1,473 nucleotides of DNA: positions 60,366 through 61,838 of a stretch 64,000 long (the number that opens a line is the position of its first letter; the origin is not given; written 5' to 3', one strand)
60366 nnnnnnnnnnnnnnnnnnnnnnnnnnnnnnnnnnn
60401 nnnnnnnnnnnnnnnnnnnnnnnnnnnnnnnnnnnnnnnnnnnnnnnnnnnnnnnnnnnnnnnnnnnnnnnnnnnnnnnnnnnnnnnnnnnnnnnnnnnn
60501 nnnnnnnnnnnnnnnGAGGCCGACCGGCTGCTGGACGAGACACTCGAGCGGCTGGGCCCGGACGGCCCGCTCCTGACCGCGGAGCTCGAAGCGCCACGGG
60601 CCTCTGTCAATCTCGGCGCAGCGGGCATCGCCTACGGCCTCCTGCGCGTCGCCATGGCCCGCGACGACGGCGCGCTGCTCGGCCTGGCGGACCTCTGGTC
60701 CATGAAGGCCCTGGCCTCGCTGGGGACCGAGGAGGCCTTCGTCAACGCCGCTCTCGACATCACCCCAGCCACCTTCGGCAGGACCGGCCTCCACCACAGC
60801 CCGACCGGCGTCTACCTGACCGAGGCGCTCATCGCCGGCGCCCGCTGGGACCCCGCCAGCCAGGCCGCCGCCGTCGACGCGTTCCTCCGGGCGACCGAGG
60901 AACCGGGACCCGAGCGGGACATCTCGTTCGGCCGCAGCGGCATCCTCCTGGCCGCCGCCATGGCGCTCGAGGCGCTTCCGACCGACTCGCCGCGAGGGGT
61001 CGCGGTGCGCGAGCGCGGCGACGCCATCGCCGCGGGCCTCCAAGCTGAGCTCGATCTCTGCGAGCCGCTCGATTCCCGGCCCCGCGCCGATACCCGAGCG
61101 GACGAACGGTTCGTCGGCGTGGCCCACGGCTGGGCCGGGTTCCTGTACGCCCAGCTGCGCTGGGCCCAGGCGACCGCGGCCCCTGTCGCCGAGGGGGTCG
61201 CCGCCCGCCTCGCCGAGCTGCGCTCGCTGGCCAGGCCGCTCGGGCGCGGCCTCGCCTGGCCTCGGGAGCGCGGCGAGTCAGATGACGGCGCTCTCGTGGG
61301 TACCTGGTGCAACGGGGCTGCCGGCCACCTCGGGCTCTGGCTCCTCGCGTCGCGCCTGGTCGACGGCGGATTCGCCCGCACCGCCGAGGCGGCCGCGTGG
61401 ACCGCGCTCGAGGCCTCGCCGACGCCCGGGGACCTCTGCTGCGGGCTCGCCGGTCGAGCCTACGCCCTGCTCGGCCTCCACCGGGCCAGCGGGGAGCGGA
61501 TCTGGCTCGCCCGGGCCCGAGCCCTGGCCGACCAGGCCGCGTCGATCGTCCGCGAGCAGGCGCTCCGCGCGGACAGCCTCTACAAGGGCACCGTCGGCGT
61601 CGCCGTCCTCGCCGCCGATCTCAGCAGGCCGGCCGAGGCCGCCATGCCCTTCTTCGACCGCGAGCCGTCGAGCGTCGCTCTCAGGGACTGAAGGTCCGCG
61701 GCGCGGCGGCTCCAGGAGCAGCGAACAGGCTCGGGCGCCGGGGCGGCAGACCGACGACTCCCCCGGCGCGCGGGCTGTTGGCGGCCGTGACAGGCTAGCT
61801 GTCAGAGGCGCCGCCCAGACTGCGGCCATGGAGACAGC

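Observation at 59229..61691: Kinase–LanC-like fusion without a lyase domain, and with a CC in place of the usual CH(G) zinc-ligand motif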

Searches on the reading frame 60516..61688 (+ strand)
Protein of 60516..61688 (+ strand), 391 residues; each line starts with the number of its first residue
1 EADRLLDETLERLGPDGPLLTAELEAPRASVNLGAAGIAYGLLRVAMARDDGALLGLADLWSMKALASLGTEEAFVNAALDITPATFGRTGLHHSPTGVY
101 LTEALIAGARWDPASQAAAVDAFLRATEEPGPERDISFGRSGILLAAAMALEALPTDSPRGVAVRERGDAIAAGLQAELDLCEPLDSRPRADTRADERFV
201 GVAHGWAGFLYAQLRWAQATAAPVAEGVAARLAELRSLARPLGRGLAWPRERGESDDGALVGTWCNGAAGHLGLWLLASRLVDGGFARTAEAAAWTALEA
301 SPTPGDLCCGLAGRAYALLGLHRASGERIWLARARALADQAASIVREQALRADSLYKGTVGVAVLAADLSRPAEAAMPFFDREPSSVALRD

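Call 45: search_solved_structures(query=window:60516-61688:+, max_evalue=1, show_alignments=4)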
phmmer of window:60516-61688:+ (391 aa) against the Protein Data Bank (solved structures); distinct sequences matched with E-value up to 1: 7.
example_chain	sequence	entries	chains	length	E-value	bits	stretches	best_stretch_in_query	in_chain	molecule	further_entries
3t33_A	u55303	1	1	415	2e-06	30.5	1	197-381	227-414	G protein coupled receptor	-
8d0v_A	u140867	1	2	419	2.2e-06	30.4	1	196-381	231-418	Glutathione S-transferase LANCL1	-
6wq1_A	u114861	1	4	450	3.6e-06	29.7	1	196-385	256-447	LanC-like protein 2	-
3e6u_A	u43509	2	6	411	5.1e-06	29.2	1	196-381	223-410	LanC-like protein 1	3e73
8czk_A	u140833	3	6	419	5.4e-06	29.1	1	196-381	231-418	Glutathione S-transferase LANCL1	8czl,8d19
3brq_A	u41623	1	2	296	0.58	12.6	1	72-126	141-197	HTH-type transcriptional regulator ascG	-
3dbi_A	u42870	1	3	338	0.72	12.3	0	72-126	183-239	SUGAR-BINDING TRANSCRIPTIONAL REGULATOR, LACI FAMILY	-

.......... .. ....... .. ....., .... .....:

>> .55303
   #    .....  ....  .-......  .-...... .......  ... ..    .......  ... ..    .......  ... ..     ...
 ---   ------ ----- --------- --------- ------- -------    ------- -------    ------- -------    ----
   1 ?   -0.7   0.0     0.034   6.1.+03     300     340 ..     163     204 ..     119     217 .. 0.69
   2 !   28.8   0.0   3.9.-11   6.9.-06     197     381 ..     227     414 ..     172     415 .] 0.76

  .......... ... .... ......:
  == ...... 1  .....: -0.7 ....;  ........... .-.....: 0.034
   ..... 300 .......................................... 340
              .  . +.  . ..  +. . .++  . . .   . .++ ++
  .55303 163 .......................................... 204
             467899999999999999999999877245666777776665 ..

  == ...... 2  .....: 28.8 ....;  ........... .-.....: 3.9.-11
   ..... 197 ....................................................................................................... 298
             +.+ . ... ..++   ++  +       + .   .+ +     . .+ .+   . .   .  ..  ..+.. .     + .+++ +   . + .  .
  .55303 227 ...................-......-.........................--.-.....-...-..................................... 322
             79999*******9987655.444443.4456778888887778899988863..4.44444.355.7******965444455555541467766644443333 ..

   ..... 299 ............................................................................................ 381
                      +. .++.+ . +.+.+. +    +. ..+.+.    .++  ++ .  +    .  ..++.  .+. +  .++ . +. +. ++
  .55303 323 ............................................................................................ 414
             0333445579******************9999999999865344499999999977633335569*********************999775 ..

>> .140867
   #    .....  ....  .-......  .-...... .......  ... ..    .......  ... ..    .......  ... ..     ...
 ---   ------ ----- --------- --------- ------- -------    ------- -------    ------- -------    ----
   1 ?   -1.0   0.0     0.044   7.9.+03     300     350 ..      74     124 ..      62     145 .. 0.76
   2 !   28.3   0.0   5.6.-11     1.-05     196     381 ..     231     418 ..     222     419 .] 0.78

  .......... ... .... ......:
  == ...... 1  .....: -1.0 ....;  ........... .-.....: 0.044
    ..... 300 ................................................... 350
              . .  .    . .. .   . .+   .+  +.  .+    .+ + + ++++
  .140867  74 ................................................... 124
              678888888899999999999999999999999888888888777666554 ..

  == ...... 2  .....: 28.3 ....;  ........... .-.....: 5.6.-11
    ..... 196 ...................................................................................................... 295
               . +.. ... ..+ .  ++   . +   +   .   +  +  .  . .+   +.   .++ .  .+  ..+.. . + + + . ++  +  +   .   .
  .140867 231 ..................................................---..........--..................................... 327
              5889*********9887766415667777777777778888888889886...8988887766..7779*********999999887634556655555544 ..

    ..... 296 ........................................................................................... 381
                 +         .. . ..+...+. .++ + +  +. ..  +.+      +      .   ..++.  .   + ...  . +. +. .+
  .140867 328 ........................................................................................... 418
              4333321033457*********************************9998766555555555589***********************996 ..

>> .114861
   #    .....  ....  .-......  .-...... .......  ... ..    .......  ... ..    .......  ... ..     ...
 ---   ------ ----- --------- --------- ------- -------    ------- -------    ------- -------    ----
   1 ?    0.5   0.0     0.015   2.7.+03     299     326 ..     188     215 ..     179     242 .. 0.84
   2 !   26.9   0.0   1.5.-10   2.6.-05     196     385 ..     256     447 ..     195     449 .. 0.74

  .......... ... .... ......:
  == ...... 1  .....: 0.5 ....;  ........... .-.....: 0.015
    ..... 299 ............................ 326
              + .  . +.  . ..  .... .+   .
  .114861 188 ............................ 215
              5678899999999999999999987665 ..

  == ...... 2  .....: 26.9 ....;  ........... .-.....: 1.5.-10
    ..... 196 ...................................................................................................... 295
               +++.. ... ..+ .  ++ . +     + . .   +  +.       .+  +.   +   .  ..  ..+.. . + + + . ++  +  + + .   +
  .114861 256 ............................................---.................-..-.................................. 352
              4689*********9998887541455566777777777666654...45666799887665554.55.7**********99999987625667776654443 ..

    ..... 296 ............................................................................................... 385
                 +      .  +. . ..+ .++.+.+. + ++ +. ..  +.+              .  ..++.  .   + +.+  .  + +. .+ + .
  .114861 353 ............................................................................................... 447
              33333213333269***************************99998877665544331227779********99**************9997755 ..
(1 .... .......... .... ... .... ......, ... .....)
